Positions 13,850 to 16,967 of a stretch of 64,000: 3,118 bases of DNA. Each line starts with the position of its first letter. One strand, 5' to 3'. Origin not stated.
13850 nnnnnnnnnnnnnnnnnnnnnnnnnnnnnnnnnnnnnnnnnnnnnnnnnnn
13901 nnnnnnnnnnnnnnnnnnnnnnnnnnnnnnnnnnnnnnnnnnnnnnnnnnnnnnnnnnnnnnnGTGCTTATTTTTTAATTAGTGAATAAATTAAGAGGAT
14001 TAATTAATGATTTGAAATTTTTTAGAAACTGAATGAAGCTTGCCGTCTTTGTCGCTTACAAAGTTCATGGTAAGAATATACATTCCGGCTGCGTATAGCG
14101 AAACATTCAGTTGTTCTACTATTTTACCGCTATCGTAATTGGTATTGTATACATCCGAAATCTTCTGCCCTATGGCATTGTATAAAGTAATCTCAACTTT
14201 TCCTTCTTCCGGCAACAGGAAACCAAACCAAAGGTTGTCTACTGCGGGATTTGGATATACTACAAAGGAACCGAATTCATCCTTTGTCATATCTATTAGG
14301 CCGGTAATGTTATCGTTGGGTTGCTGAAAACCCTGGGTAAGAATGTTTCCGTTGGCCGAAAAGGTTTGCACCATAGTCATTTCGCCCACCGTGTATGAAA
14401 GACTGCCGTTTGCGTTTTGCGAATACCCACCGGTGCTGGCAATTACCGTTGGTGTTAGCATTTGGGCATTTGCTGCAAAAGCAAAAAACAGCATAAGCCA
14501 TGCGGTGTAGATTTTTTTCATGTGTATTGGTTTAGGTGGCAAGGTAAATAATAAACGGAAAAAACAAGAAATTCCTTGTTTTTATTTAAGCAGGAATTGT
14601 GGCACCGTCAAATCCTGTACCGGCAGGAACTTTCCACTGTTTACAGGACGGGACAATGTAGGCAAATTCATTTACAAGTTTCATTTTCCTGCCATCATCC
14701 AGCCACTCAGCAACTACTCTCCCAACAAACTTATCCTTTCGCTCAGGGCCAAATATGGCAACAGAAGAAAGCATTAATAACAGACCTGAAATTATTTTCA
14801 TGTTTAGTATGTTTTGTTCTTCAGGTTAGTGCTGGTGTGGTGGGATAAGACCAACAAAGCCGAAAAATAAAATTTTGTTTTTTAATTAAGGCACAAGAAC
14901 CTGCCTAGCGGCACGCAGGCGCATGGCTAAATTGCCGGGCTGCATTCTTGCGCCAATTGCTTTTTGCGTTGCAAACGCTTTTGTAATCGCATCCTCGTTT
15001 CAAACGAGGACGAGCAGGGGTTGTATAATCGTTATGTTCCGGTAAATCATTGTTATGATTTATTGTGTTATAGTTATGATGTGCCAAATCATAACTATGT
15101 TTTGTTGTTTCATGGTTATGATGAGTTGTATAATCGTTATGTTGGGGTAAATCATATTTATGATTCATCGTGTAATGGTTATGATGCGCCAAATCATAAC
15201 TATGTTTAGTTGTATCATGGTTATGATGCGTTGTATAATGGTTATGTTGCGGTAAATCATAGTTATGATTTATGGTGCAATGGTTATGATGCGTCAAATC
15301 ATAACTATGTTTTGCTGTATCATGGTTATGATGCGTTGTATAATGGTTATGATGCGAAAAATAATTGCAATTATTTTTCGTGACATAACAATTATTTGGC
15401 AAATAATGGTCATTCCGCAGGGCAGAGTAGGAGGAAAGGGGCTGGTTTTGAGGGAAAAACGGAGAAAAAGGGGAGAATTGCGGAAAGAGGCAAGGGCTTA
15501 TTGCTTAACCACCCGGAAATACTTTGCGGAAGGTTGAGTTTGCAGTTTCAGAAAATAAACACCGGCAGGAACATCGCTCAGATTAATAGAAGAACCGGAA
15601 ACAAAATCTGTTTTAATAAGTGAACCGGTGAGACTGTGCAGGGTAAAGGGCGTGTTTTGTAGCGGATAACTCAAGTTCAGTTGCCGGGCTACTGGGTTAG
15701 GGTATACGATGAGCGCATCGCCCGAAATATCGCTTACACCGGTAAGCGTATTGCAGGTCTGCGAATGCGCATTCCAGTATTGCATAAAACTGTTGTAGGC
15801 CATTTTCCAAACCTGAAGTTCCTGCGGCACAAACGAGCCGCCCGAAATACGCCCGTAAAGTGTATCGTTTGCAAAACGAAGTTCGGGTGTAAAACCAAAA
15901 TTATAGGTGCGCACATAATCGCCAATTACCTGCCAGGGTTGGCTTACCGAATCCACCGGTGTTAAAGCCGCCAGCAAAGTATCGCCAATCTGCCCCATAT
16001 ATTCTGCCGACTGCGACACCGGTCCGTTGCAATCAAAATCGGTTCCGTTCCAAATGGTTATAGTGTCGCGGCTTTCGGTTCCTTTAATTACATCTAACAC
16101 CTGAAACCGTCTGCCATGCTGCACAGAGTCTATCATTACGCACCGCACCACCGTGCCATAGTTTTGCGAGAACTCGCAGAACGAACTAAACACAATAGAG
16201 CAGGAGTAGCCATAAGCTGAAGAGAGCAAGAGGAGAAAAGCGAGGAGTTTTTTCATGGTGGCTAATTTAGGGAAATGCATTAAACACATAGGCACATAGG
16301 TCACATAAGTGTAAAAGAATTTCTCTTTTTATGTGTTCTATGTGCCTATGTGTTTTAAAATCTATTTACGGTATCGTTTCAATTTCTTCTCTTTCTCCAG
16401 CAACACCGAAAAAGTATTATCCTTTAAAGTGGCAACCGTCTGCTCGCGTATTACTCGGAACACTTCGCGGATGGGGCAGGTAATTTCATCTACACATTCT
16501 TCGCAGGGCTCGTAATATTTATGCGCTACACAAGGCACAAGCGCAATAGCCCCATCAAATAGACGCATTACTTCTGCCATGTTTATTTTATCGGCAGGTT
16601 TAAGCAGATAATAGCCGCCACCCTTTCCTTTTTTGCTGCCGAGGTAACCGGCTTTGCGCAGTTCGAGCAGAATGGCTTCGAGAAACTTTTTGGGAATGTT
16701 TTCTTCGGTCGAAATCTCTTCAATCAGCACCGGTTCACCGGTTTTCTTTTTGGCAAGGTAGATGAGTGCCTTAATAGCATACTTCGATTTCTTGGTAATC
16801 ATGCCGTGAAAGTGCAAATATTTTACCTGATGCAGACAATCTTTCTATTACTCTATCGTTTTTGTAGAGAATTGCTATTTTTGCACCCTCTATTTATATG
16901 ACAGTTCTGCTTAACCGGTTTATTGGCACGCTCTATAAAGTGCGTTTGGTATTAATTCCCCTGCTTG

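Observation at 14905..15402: Extremely His-rich 35-aa tandem-repeat ORF with a coding-type substitution signature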

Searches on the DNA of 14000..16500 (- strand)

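Call 34: search_rna_families(source=window, start=14000, end=16500, threshold=evalue, max_evalue=1)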
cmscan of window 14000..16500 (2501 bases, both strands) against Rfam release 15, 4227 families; matches with E-value up to 1: 14.
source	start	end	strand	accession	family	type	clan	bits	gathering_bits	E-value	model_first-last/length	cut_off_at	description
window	16281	16356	+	RF04077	mir-1245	Gene; miRNA;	-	39.5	79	8.9e-06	1-69/69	no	mir-1245 microRNA precursor family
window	16281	16356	-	RF04077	mir-1245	Gene; miRNA;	-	36.2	79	7.7e-05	1-69/69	no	mir-1245 microRNA precursor family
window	16280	16357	+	RF04176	mir-3149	Gene; miRNA;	-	34.1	100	0.00046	1-83/83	no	mir-3149 microRNA precursor family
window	16284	16353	-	RF03623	mir-1252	Gene; miRNA;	-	32.2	70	0.0061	1-65/65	no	mir-1252 microRNA precursor family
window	16282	16355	-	RF04176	mir-3149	Gene; miRNA;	-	29.4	100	0.0076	1-83/83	no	mir-3149 microRNA precursor family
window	15226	15344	+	RF04151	MIR4387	Gene; miRNA;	CL00144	27.4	84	0.011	1-109/109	no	MIR4387 microRNA precursor family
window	16275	16363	-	RF04210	MIR8643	Gene; miRNA;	-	26.4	135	0.019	1-150/150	no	MIR8643 microRNA precursor family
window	16285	16354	+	RF03967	mir-1270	Gene; miRNA;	-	24.9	90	0.028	1-83/83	no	mir-1270 microRNA precursor family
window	16280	16360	+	RF04154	mir-1277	Gene; miRNA;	-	24.7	81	0.14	1-78/78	no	mir-1277 microRNA precursor family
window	16285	16355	-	RF01494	rliD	Gene; antisense;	-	22.1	50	0.0022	267-327/327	no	Listeria sRNA rliD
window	15192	15270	+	RF03633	mir-5882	Gene; miRNA;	-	21.8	95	0.89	1-77/77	no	mir-5882 microRNA precursor family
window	15187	15277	+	RF03853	mir-2013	Gene; miRNA;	-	21.5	70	0.34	1-83/83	no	mir-2013 microRNA precursor family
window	16279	16358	+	RF00695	MIR398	Gene; miRNA;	-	21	55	0.15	1-109/109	no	MIR398 microRNA precursor family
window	14546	14604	+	RF00023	tmRNA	Gene;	CL00001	9.6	47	0.45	82-140/374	no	transfer-messenger RNA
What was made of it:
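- Tried and rejected: Rfam scan of 14000-16500 at E <= 1 gave only meaningless miRNA-precursor hits caused by hairpins (call 34).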

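Call 78: search_dna_similar(query=window:14890-15420:-, collection=plasmids, mode=distant, max_rows=8)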
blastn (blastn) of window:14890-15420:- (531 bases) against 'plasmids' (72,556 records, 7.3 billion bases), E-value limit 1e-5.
No match.

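Call 79: search_dna_similar(query=window:14890-15420:-, collection=phages, mode=distant, max_rows=8)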
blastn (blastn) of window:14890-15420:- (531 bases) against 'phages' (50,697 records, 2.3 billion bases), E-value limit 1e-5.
No match.

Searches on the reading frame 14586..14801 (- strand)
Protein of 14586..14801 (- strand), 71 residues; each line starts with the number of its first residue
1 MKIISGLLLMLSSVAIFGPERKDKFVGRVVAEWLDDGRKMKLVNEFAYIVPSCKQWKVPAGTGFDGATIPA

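Call 9: search_protein_families(library=pfam, proteins=[window:14586-14801:-], max_evalue=0.01)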
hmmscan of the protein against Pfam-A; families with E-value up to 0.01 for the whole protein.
window:14586-14801:- (71 aa): 1 family
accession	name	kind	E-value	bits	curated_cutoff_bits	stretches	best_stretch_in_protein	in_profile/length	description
PF07087.16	DUF1353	-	0.0033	17.5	22.5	1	40-70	1-31/91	Protein of unknown function (DUF1353)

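Call 12: find_encoding_contigs(protein=window:14586-14801:-, flank=3000, max_places=10)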
Protein window:14586-14801:- (71 aa): 16 contigs read that carry it; 5 places shown.
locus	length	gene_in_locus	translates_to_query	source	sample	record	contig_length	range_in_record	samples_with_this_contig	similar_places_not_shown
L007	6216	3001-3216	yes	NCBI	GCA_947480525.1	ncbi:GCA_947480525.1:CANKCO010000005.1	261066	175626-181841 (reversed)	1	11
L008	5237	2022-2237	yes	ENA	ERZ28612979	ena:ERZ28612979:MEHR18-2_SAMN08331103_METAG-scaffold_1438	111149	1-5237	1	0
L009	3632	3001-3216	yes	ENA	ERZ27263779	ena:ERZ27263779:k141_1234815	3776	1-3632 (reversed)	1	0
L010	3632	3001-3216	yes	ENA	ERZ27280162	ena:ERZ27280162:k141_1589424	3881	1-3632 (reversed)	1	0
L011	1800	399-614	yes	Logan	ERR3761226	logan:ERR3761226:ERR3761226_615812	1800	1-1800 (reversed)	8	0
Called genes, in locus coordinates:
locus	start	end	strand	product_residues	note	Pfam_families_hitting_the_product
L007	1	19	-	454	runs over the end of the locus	PF01266:DAO (faint), PF07992:Pyr_redox_2, PF13434:Lys_Orn_oxgnase (faint), PF13454:NAD_binding_9, PF13738:Pyr_redox_3 (weak)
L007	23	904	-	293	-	PF01925:TauE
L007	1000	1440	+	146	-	PF02082:Rrf2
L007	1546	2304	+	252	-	PF18962:Por_Secre_tail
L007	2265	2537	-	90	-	-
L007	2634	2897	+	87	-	-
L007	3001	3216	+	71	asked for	-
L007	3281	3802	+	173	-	PF18962:Por_Secre_tail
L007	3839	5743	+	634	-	-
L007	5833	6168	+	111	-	-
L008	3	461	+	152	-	?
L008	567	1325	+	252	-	PF18962:Por_Secre_tail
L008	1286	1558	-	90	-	-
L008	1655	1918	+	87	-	-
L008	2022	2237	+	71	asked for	-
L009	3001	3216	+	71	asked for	-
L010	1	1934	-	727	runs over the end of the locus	?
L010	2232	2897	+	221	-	-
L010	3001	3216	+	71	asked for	-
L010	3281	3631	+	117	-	?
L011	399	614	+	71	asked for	-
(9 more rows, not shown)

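Call 49: search_protein_families(library=ncbifam, proteins=[window:14586-14801:-, L010:2232-2897:+], max_evalue=0.01)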
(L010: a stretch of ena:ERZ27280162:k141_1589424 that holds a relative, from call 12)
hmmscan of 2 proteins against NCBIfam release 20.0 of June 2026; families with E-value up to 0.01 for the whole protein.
window:14586-14801:- (71 aa): 0 families

L010:2232-2897:+ (221 aa): 0 families

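Call 50: search_solved_structures(query=L010:2232-2897:+, max_evalue=1)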
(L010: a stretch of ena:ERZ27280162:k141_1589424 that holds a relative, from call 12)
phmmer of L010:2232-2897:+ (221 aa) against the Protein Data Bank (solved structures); distinct sequences matched with E-value up to 1: 0.
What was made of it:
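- Pfam, NCBIfam and PDB found none (calls 9, 49, 50).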

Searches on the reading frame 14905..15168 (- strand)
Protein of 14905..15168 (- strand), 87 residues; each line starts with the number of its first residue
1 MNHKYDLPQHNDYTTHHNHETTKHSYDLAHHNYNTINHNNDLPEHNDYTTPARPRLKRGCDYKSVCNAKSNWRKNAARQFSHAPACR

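Call 13: find_encoding_contigs(protein=window:14905-15168:-, flank=3000, max_places=10)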
Protein window:14905-15168:- (87 aa): 14 contigs read that carry it; 3 places shown.
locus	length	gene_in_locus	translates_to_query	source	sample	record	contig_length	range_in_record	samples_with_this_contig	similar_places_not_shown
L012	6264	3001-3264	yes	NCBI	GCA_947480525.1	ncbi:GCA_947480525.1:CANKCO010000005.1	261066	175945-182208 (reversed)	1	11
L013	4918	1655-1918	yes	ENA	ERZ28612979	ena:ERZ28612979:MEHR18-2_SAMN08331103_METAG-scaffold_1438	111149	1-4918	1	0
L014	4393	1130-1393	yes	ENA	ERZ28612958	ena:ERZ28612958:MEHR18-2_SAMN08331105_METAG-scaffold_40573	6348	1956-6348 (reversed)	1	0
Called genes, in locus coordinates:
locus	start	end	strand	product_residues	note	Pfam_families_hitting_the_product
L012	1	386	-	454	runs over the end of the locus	PF01266:DAO (faint), PF07992:Pyr_redox_2, PF13434:Lys_Orn_oxgnase (faint), PF13454:NAD_binding_9, PF13738:Pyr_redox_3 (weak)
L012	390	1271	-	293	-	PF01925:TauE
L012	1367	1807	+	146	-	PF02082:Rrf2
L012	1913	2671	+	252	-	PF18962:Por_Secre_tail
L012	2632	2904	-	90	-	-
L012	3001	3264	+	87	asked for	-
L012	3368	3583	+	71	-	-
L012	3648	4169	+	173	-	PF18962:Por_Secre_tail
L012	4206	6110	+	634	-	-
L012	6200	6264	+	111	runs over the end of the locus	-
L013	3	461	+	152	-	?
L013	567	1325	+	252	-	PF18962:Por_Secre_tail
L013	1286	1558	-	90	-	-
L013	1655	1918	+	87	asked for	-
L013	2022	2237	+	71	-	-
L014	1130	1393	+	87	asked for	-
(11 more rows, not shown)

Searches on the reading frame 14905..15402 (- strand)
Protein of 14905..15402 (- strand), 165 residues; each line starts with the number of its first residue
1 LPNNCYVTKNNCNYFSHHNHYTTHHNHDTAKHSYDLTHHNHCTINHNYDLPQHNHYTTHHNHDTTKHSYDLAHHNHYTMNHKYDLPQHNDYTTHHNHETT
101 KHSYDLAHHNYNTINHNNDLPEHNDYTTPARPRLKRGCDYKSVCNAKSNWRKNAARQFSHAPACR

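Call 8: find_homologous_proteins(query=window:14905-15402:-, max_evalue=0.01)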
Query window:14905-15402:-: no candidate shares three 5-residue words with the query. No homologue found.
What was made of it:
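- The word-index search found none (call 8).
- Tried and rejected: The word-index protein search missed even the self 87-aa protein (call 8), so its negative result is weak.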

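Call 9: search_protein_families(library=pfam, proteins=[window:14905-15402:-], max_evalue=0.01)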
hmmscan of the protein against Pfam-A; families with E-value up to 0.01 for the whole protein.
window:14905-15402:- (165 aa): 0 families

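Call 11: find_encoding_contigs(protein=window:14905-15402:-, flank=6000, max_places=6)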
Protein window:14905-15402:- (165 aa): no gene with exactly this product is on record in the collection.

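Call 18: find_related_loci(query=window:14905-15402:-, collection=genome_contigs, flank=6000)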
Query window:14905-15402:- (165 aa) in genome_contigs; peptide patterns used: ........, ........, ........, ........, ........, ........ (x = any residue, [..] = any of these).
29 stretches matched a pattern, but none encodes a relative of the query by tblastn (E <= 1e-3).

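Call 19: find_related_loci(query=window:14905-15402:-, collection=metagenome_contigs, flank=4000)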
Query window:14905-15402:- (165 aa) in metagenome_contigs; peptide patterns used: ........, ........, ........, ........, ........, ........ (x = any residue, [..] = any of these).
102 stretches matched a pattern; 2 encode a relative of the query (tblastn E <= 1e-3); 2 distinct loci.
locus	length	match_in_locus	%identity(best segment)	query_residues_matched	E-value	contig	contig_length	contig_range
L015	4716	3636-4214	88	1-165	5e-86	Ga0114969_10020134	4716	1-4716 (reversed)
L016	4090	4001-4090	80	1-30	3e-11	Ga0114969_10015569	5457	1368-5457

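Call 39: search_protein_representatives(protein=window:14905-15402:-)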
Query: 165 residues. Proteins with E-value up to 0.001 (for the whole library): 17; up to 1e-10: 1; up to 1e-30: 1. The best 17 are listed.
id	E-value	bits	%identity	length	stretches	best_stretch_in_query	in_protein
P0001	8.4e-53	195.4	100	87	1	79-165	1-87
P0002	2.4e-09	53.8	24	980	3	8-111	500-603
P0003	2.4e-08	50.6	18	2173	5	25-126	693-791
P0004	3.9e-07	46.6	33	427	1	26-143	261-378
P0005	2.9e-05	40.6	26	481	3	22-123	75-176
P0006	1.1e-04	38.7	34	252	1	9-104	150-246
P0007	1.3e-04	38.4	21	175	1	26-106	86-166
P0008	1.4e-04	38.3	21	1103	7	18-119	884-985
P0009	2.2e-04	37.7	41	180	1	23-109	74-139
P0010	3.0e-04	37.2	31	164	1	43-120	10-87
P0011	3.1e-04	37.2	29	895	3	18-125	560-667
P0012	3.2e-04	37.1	38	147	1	15-78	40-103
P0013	3.6e-04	37.0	24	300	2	32-125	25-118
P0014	6.4e-04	36.2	42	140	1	24-88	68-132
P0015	6.9e-04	36.1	32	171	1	18-99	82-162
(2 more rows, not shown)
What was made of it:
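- Tried and rejected: The HMMER scan (call 39) is the result to rely on.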

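Call 49: search_protein_families(library=ncbifam, proteins=[window:14905-15402:-], max_evalue=0.01)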
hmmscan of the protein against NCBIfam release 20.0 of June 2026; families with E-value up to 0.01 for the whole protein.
window:14905-15402:- (165 aa): 0 families

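Call 54: predict_structure(protein=window:14905-15402:-)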
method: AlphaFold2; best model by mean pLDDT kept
length: 165 residues; sequences in the alignment: 1
mean_pLDDT: 37.4   pTM: 0.12
mean pLDDT of the five models: 37.4, 30.1, 29.5, 27.7, 26.6
residues with pLDDT >= 90: 0; 70-90: 0; 50-70: 1; < 50: 164
segments of 3 or more residues with pLDDT < 50: 1-161, 163-165
pLDDT, mean of each block of 10 residues (from residue 1): 36 36 37 36 36 34 37 35 38 36 38 38 41 40 39 42 41
secondary structure: DSSP gave nothing for this model
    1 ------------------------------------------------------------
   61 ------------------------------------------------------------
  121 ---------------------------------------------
elements in order:
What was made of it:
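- On His-rich metal-binding/storage protein (Hpn-like, functional class): AlphaFold gives pLDDT 37 (call 54).
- AlphaFold gives no fold (pLDDT 37, single sequence, weak evidence) (call 54). No predicted fold (call 54).
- Tried and rejected: AlphaFold on the single sequence was uninformative (call 54).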

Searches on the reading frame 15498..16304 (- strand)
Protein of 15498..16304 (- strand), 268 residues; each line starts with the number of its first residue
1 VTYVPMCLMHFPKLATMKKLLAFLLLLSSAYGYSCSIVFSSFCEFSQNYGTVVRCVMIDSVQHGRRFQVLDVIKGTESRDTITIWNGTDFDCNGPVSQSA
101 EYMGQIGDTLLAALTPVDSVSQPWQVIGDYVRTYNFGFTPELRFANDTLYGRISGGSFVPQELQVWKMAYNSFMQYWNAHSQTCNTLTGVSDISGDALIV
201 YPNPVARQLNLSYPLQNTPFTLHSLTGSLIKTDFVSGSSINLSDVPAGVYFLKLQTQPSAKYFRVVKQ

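Call 9: search_protein_families(library=pfam, proteins=[window:15498-16304:-], max_evalue=0.01)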
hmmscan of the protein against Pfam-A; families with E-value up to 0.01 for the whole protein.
window:15498-16304:- (268 aa): 1 family
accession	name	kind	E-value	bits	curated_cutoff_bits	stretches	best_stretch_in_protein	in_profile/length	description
PF18962.6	Por_Secre_tail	-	6.9e-09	36.3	27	1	200-259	1-67/75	Secretion system C-terminal sorting domain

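Call 49: search_protein_families(library=ncbifam, proteins=[window:15498-16256:-], max_evalue=0.01)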
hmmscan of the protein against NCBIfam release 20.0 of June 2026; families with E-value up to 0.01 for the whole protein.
window:15498-16256:- (252 aa): 2 families
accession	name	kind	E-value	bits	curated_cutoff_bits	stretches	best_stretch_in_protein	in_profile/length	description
TIGR04183.1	Por_Secre_tail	domain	5.7e-11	42.2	23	1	184-252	1-72/72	T9SS type A sorting domain-containing protein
NF038113.1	T9SSA_dep_M36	equivalog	0.00025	19.3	885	1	165-245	777-862/869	T9SS-dependent M36 family metallopeptidase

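Call 66: find_homologous_proteins(query=window:15498-16256:-, max_evalue=1e-20)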
Query window:15498-16256:- (252 aa): 5 proteins with E <= 1e-20 among 590 candidates.
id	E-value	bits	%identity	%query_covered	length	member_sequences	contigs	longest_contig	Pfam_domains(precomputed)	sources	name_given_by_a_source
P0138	3.6e-161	552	96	100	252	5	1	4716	PF18962.8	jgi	-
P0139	1.0e-95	338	58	100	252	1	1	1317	PF18962.8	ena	-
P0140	2.0e-85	304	60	84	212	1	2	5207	PF18962.8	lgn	-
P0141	3.8e-31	126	35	98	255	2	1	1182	PF18962.8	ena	-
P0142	6.1e-26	109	32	75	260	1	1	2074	-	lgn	-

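Call 67: find_encoding_contigs(protein=P0140, flank=5000, max_places=3)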
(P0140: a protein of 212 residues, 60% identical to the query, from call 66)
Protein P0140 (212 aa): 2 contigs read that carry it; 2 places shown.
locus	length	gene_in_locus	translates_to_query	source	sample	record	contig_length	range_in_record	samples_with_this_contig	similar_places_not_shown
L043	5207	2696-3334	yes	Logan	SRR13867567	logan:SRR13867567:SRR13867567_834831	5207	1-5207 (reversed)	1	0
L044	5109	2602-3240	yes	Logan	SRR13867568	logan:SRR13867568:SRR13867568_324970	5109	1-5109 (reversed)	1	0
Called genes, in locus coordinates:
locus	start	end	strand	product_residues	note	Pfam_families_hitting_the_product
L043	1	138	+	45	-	?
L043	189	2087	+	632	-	PF00135:COesterase, PF20434:BD-FAE, PF07859:Abhydrolase_3 (weak), PF19408:PKD_6 (weak), PF18911:PKD_4 (weak), PF00801:PKD (weak), PF18911:PKD_4, PF18962:Por_Secre_tail (weak)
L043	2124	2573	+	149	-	PF02082:Rrf2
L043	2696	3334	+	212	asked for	PF18962:Por_Secre_tail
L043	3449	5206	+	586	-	?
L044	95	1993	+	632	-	PF00135:COesterase, PF20434:BD-FAE, PF07859:Abhydrolase_3 (weak), PF19408:PKD_6 (weak), PF18911:PKD_4 (weak), PF00801:PKD (weak), PF18911:PKD_4, PF18962:Por_Secre_tail (weak)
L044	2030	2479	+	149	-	PF02082:Rrf2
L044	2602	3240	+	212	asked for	PF18962:Por_Secre_tail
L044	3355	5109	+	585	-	?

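Call 68: find_encoding_contigs(protein=P0139, flank=2000, max_places=2)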
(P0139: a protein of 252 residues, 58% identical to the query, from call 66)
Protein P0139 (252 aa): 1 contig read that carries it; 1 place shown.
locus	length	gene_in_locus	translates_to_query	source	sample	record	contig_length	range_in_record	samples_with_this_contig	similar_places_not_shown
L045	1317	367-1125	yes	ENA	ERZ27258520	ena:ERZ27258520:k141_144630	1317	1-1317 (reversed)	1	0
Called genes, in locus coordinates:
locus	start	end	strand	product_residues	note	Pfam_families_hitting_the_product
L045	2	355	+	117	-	?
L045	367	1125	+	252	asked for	PF18962:Por_Secre_tail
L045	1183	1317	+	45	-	?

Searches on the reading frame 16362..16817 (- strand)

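Call 9: search_protein_families(library=pfam, proteins=[window:16362-16817:-], max_evalue=0.01)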
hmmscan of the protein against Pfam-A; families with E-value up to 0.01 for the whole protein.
window:16362-16817:- (151 aa): 1 family
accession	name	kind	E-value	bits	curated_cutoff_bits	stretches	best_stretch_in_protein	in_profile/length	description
PF02082.26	Rrf2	-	2.4e-34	118.8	30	1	7-141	1-131/132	Iron-dependent Transcriptional regulator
